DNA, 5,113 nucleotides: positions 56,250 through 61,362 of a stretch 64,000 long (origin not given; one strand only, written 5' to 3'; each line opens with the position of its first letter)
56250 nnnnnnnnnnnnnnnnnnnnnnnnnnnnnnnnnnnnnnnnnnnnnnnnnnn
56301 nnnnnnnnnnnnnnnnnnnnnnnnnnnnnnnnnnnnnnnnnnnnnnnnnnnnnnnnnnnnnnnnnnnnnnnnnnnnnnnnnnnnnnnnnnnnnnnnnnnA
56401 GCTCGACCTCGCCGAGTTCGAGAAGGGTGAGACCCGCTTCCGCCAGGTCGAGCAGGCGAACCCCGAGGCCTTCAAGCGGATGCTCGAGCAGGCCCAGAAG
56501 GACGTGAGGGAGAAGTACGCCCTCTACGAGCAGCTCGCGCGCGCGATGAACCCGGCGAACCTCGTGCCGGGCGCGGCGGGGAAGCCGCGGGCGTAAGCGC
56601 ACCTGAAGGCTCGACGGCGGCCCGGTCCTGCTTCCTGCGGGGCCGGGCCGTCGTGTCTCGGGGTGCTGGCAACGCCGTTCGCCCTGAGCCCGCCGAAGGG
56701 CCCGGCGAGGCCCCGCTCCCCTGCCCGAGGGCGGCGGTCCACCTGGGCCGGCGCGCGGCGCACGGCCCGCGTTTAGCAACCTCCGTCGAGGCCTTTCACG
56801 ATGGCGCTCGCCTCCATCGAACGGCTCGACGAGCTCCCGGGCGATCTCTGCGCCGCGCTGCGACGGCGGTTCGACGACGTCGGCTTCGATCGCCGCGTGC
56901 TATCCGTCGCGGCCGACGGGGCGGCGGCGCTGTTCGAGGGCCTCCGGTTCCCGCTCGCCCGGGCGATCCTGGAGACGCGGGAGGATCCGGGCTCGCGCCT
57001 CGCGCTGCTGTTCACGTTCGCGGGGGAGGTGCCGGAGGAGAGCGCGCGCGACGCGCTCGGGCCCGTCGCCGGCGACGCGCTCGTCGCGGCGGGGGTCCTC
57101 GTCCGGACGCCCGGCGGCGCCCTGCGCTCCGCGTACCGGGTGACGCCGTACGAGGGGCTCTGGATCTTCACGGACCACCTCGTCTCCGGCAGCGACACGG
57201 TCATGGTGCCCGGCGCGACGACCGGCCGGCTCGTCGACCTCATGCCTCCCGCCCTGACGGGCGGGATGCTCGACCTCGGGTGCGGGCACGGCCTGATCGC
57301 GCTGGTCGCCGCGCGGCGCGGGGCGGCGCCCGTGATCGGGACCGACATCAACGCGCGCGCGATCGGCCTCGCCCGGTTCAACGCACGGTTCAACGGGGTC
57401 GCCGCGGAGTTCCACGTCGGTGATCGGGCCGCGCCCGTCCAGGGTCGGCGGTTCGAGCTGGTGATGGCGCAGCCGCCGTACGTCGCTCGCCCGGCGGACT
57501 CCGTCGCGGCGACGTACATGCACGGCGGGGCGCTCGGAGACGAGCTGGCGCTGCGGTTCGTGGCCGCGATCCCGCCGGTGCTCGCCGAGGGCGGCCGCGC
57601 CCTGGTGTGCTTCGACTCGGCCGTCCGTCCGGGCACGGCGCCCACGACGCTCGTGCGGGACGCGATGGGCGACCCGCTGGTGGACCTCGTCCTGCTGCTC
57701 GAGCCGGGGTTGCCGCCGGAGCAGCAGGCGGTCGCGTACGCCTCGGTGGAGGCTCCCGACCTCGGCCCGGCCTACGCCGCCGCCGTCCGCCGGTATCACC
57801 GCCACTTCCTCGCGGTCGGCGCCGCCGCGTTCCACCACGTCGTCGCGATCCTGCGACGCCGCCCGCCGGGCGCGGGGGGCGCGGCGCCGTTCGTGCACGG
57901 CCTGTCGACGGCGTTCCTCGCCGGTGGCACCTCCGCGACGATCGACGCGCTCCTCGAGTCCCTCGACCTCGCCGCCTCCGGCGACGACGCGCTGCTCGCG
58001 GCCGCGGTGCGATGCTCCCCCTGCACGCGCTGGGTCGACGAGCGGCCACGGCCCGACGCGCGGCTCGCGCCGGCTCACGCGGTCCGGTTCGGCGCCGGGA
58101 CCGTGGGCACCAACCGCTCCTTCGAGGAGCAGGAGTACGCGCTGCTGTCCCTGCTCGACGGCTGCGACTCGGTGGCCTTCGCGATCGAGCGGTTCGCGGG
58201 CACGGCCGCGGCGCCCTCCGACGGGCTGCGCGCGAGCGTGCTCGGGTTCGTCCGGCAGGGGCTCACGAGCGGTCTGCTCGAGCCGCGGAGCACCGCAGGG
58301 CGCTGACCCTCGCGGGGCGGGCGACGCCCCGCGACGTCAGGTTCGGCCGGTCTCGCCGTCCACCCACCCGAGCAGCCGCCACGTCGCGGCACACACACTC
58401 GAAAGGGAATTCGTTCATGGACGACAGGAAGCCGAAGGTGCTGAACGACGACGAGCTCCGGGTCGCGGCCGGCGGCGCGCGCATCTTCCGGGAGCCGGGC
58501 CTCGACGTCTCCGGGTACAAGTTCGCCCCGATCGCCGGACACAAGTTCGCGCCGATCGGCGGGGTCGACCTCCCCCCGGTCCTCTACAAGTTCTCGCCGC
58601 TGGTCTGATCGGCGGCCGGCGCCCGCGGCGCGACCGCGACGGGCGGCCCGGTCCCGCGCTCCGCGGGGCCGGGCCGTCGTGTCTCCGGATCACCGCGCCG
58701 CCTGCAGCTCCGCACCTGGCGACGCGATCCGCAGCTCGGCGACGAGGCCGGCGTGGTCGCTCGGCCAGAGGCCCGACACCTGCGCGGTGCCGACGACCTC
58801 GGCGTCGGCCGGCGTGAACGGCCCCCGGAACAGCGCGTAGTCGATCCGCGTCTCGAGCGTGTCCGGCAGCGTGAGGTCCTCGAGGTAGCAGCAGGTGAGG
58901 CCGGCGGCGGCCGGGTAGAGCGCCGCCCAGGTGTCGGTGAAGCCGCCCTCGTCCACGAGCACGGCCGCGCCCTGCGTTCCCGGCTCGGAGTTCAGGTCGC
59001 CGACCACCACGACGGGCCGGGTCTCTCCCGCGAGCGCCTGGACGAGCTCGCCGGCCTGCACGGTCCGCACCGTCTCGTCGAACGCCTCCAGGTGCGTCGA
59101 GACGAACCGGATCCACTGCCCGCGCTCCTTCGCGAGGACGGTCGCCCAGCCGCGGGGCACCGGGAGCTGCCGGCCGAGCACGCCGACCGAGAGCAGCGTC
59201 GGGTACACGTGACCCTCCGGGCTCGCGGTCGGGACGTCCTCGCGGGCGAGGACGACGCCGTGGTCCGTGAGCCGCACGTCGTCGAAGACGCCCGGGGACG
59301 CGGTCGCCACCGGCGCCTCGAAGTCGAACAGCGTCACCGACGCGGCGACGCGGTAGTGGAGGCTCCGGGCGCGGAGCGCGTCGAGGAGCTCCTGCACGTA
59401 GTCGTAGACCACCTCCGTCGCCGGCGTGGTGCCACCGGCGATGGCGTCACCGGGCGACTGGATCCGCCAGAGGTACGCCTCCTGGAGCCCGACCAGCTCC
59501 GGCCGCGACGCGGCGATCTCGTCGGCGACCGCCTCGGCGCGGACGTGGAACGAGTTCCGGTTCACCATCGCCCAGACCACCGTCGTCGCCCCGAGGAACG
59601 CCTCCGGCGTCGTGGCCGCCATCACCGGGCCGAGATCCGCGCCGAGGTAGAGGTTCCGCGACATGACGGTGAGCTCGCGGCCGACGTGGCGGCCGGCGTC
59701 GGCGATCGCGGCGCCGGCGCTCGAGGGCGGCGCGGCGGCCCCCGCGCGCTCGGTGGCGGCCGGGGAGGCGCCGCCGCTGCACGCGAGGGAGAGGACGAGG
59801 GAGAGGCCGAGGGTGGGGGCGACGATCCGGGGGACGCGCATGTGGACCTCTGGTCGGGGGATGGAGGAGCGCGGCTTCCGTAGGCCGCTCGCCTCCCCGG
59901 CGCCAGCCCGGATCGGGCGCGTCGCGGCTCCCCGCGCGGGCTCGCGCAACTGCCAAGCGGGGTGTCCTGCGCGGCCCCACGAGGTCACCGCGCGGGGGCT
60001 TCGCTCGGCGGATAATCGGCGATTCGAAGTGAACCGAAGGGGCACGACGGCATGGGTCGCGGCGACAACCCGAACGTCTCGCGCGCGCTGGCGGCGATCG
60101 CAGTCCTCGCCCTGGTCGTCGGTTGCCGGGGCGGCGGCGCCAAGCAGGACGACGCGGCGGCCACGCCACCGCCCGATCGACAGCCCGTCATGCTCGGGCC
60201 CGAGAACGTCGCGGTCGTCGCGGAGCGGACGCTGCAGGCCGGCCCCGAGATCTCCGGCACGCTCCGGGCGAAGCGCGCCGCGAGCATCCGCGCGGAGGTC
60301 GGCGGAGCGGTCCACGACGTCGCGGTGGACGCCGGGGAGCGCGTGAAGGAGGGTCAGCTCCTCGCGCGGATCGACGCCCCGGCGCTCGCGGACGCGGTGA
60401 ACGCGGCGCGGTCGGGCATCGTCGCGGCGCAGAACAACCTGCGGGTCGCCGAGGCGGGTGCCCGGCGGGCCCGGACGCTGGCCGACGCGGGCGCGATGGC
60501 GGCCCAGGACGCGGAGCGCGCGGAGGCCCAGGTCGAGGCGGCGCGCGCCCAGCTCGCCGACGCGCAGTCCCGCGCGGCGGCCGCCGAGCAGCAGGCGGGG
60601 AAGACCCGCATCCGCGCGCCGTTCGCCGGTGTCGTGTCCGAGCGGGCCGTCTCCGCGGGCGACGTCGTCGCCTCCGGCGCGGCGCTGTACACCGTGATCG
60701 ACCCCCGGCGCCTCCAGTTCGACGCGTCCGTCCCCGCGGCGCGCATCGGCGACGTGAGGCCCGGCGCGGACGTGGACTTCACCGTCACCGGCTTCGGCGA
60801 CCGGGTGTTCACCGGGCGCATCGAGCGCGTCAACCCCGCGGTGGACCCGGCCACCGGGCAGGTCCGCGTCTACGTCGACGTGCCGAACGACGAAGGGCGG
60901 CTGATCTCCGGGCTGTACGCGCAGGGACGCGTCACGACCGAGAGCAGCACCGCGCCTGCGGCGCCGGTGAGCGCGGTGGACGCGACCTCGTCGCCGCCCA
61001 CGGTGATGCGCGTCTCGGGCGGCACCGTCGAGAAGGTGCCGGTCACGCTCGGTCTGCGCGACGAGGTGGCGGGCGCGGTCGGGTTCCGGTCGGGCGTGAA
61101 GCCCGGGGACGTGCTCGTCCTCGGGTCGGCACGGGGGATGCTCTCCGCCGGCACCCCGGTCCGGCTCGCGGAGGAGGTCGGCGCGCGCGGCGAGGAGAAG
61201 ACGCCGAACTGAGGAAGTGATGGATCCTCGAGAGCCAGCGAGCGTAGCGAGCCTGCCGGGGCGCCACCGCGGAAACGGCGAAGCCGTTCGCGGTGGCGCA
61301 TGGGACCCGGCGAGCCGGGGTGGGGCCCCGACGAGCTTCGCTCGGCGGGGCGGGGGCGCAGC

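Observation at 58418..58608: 63-aa ORF with NHLP/double-glycine-type leader and triple YKF-AP-I repeat core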

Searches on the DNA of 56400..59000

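Call 95: search_rna_families(source=window, start=56400, end=59000, threshold=evalue, max_evalue=1)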
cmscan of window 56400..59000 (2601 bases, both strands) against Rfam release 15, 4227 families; matches with E-value up to 1: 3.
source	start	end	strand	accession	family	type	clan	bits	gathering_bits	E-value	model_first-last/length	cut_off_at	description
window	56607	56658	+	RF03847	mir-1538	Gene; miRNA;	-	23.3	78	0.16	1-58/58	no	mir-1538 microRNA precursor family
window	58305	58333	-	RF01340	CRISPR-DR29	Gene; CRISPR;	-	19.7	39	0.77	5-32/37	no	CRISPR RNA direct repeat element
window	56619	56649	+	RF00260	HepC_CRE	Cis-reg;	-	19.4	140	0.036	112-142/176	no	Hepatitis C virus (HCV) cis-acting replication element (CRE)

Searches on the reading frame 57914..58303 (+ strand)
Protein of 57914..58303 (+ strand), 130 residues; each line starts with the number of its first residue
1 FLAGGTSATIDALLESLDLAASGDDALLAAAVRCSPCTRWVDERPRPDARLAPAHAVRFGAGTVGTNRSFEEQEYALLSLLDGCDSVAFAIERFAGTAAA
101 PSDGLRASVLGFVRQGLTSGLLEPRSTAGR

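Call 68: search_solved_structures(query=A3, max_evalue=10, show_alignments=3)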
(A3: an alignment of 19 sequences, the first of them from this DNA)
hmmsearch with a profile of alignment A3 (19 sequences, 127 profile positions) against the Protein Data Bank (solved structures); distinct sequences matched with E-value up to 10: 11.
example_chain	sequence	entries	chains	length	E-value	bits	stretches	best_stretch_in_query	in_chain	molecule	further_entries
1w3b_A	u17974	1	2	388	0.0027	21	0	55-102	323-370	UDP-N-ACETYLGLUCOSAMINE--PEPTIDE N-ACETYLGLUCOSAMINYLTRANSFERASE 110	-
6eou_A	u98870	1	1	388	0.0035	20.6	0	55-102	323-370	UDP-N-acetylglucosamine--peptide N-acetylglucosaminyltransferase 110 kDa subunit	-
7yea_A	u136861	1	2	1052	0.12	15.6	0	56-102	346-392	UDP-N-acetylglucosamine--peptide N-acetylglucosaminyltransferase 110 kDa subunit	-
7yeh_B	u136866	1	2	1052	0.12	15.6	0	56-102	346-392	UDP-N-acetylglucosamine--peptide N-acetylglucosaminyltransferase 110 kDa subunit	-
7ntf_A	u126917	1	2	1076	0.13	15.5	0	56-102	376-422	Isoform 1 of UDP-N-acetylglucosamine--peptide N-acetylglucosaminyltransferase 110 kDa subu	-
7np7_B1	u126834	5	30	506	0.22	14.8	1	14-55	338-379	ESX-5 secretion system ATPase EccB5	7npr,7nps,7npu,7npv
7eiv_C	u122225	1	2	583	0.24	14.7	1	66-105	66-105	Glycine--tRNA ligase beta subunit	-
3mxl_A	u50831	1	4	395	0.24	14.7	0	12-84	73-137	Nitrososynthase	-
7yse_C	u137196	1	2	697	0.29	14.4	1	66-105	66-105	Glycine--tRNA ligase beta subunit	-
4eqq_A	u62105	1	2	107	0.94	12.8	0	91-112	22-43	Putative host cell surface-exposed lipoprotein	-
3qd7_X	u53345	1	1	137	1.7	11.9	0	99-121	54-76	Uncharacterized protein ydaL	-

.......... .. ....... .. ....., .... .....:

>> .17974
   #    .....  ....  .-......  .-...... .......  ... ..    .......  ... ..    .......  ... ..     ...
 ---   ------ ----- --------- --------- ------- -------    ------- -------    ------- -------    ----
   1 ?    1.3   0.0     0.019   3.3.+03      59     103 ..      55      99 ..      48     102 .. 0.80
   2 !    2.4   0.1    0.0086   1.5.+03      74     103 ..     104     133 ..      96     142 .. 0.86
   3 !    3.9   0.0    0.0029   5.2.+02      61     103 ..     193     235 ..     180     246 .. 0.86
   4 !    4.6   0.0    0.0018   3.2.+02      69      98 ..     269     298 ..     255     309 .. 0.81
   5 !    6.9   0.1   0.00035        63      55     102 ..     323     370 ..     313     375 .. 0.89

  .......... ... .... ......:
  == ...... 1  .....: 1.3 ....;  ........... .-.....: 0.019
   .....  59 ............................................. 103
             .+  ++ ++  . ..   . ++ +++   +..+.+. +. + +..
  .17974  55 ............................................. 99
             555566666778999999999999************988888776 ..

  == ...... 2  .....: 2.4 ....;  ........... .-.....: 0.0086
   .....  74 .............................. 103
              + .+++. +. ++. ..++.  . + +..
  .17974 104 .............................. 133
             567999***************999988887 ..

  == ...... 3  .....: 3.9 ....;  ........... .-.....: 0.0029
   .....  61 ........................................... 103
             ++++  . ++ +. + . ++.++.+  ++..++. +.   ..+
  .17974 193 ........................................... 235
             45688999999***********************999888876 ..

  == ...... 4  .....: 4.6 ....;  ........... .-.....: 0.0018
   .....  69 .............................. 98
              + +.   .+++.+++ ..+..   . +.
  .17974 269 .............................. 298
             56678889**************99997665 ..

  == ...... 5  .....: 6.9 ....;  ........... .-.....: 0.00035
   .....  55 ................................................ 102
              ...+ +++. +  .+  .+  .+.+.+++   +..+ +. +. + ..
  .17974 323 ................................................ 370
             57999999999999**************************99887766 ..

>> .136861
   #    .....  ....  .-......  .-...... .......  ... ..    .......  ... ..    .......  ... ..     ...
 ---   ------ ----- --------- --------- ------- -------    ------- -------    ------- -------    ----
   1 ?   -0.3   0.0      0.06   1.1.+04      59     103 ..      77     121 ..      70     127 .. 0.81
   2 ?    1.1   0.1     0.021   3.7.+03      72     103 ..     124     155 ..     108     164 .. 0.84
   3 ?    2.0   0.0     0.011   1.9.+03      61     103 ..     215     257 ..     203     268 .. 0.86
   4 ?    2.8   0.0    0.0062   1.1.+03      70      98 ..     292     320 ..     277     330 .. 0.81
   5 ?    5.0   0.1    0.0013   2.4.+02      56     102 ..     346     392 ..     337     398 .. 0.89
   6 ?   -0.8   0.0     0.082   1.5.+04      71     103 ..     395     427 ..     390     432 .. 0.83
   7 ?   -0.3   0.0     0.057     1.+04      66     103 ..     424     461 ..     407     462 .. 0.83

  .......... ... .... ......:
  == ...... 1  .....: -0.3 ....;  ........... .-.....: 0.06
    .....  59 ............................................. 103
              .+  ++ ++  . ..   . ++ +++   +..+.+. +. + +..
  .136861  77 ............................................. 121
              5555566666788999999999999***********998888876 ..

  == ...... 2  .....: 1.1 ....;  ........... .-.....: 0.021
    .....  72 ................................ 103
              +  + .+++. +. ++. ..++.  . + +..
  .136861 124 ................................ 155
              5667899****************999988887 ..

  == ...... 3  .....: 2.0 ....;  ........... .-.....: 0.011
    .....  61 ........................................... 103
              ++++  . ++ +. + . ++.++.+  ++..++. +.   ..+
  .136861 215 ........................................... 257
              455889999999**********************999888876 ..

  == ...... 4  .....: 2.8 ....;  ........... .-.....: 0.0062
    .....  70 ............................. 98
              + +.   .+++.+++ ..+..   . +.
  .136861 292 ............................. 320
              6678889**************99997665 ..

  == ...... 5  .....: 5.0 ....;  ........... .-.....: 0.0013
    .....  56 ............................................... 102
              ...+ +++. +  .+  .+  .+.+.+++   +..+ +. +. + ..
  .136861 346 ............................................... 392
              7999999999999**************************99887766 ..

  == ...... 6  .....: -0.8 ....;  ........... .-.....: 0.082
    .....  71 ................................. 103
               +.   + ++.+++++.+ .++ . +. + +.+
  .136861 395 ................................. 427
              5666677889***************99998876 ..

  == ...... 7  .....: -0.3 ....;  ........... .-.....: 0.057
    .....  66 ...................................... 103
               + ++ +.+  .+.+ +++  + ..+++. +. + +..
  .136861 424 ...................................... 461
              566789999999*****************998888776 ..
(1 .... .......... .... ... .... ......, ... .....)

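Call 69: search_protein_families(library=pfam, alignment_id=A3, max_evalue=1)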
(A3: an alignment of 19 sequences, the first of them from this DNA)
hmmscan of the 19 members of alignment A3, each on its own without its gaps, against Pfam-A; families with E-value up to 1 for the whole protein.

A. member 1, seq(130 aa): 1 family
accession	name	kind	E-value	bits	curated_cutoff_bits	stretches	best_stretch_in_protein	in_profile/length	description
PF05402.18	PqqD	-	0.14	13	23.4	1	76-122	21-67/67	Coenzyme PQQ synthesis protein D (PqqD)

B. families by the number of members that match (of 19 scanned): 8 families
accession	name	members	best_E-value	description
PF05402.18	PqqD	14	3.6e-06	Coenzyme PQQ synthesis protein D (PqqD)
PF25004.1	DUF7782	4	9.4e-06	Domain of unknown function (DUF7782)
PF22106.1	NGO1945_C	1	0.059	NGO1945 C-terminal domain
PF21458.3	SelB-wing_1_3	1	0.067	Selenocysteine-specific elongation factor, winged helix 1/3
PF16857.10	RNA_pol_inhib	1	0.068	RNA polymerase inhibitor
PF13467.12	RHH_4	1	0.11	Ribbon-helix-helix domain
PF13428.12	TPR_14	1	0.13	Tetratricopeptide repeat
PF08535.16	KorB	1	0.24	KorB domain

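Call 82: predict_structure(alignment_id=A3)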
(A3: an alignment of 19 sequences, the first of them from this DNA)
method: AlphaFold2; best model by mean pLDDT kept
length: 130 residues; sequences in the alignment: 19
mean_pLDDT: 91.3   pTM: 0.85
mean pLDDT of the five models: 91.3, 91.2, 90.6, 90.2, 89.7
residues with pLDDT >= 90: 93; 70-90: 32; 50-70: 5; < 50: 0
segments of 3 or more residues with pLDDT < 50: none
pLDDT, mean of each block of 10 residues (from residue 1): 76 95 98 93 89 87 84 94 98 95 94 97 85
secondary structure, 60 per line:
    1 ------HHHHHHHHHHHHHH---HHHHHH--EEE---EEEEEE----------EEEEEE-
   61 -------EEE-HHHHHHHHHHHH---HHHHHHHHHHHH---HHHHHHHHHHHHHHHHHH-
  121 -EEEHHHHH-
elements in order: H7-20 H24-29 E32-34 E38-43 E54-59 E68-70 H72-83 H87-98 H102-119 E122-124 H125-129

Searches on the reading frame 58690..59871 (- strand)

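Call 9: search_protein_families(library=ncbifam, proteins=[window:58690-59871:-], max_evalue=1)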
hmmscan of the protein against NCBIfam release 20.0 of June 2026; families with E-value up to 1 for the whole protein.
window:58690-59871:- (393 aa): 1 family
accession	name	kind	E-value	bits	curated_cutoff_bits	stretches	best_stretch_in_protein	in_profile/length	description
TIGR00195.1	exoDNase_III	equivalog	0.068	12.8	182.55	0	309-380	182-254/254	exodeoxyribonuclease III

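Call 10: search_protein_families(library=pfam, proteins=[window:58690-59871:-], max_evalue=1)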
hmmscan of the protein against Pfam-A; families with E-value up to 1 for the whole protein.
window:58690-59871:- (393 aa): 1 family
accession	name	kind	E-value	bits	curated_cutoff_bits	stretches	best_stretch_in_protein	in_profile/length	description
PF03372.29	Exo_endo_phos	-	9.6e-14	52.1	24.5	1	107-373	14-225/225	Endonuclease/Exonuclease/phosphatase family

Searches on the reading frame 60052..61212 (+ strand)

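Call 9: search_protein_families(library=ncbifam, proteins=[window:60052-61212:+], max_evalue=1)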
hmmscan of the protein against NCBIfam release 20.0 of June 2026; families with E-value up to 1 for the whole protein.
window:60052-61212:+ (386 aa): 42 families (the best 25 are shown)
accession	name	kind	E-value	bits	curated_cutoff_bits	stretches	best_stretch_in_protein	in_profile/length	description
TIGR01730.1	RND_mfp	subfamily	4e-64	216.6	94.9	1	53-371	3-320/322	efflux RND transporter periplasmic adaptor subunit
TIGR00999.1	8a0102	subfamily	2.1e-35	122.2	319.3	1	95-356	1-263/271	CzcB/NccB family metal efflux transporter periplasmic adaptor subunit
TIGR00998.1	8a0101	subfamily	6.2e-22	78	390.8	3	167-268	187-285/334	EmrA/EmrK family multidrug efflux transporter periplasmic adaptor subunit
NF045904.1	RND-peri-MexE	equivalog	1.3e-21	76.9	714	1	31-301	26-297/390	multidrug efflux RND transporter periplasmic adaptor subunit MexE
NF008606.0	PRK11578.1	equivalog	3.9e-20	72.3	342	1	55-361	40-366/371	macrolide transporter subunit MacA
NF002939.0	PRK03598.1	equivalog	1e-18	67.7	393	2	153-263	174-283/332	secretion protein HlyD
NF007850.1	PRK10559.1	equivalog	3.7e-16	59.1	400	1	78-267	42-229/303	p-hydroxybenzoic acid efflux pump subunit AaeA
NF033138.2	RND-peri-MexC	equivalog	4.4e-15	55.7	625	1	11-371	5-370/375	MexC family multidrug efflux RND transporter periplasmic adaptor subunit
TIGR01843.1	type_I_hlyD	subfamily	1.3e-14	54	208.65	2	151-260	237-351/422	HlyD family type I secretion periplasmic adaptor subunit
NF007132.1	PRK09578.1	equivalog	6e-13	48.3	512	1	14-375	14-378/396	MexX/AxyX family multidrug efflux RND transporter periplasmic adaptor subunit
NF007785.0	PRK10476.1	equivalog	2.9e-12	46.1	376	2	127-267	158-291/347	multidrug transporter subunit MdtN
NF008589.1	PRK11556.1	equivalog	3.7e-12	45.8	391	1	47-293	55-309/392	MdtA/MuxA family multidrug efflux RND transporter periplasmic adaptor subunit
NF007362.0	PRK09859.1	equivalog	2e-11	43.6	738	1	35-295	28-294/385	multidrug transporter subunit MdtE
NF045680.1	DiMtlExpIhpB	equivalog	3.8e-10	39.3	450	1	185-355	138-306/326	divalent metal ion exporter adaptor subunit IhpB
TIGR03794.1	NHLM_micro_HlyD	equivalog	2.1e-09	36.8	156.2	2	75-130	57-112/421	NHLP bacteriocin system secretion protein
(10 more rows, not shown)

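Call 10: search_protein_families(library=pfam, proteins=[window:60052-61212:+], max_evalue=1)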
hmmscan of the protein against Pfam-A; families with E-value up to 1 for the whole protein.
window:60052-61212:+ (386 aa): 8 families
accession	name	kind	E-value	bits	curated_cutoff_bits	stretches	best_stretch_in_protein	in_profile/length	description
PF16576.10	HlyD_D23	-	2.1e-30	106.1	30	1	74-290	17-214/214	Barrel-sandwich domain of CusB or HlyD membrane-fusion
PF13437.12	HlyD_3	-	2.2e-26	93.1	22.2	2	187-281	2-97/106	HlyD family secretion protein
PF13533.13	Biotin_lipoyl_2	-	7.9e-08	32.4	29.8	1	78-108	2-32/32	Biotin-lipoyl like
PF00364.28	Biotin_lipoyl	-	2.9e-06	27.4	22.1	1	76-107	42-73/73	Biotin-requiring enzyme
PF13375.12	RnfC_N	-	0.00048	20.6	25.6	1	85-135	39-88/101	RnfC Barrel sandwich hybrid domain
PF00358.26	PTS_EIIA_1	-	0.048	13.8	27.2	1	83-125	79-121/127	phosphoenolpyruvate-dependent sugar phosphotransferase system, EIIA 1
PF01551.29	Peptidase_M23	-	0.33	11.6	28.7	0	87-108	52-73/96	Peptidase family M23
PF02321.23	OEP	-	0.54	10.5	22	1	115-181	115-181/187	Outer membrane efflux protein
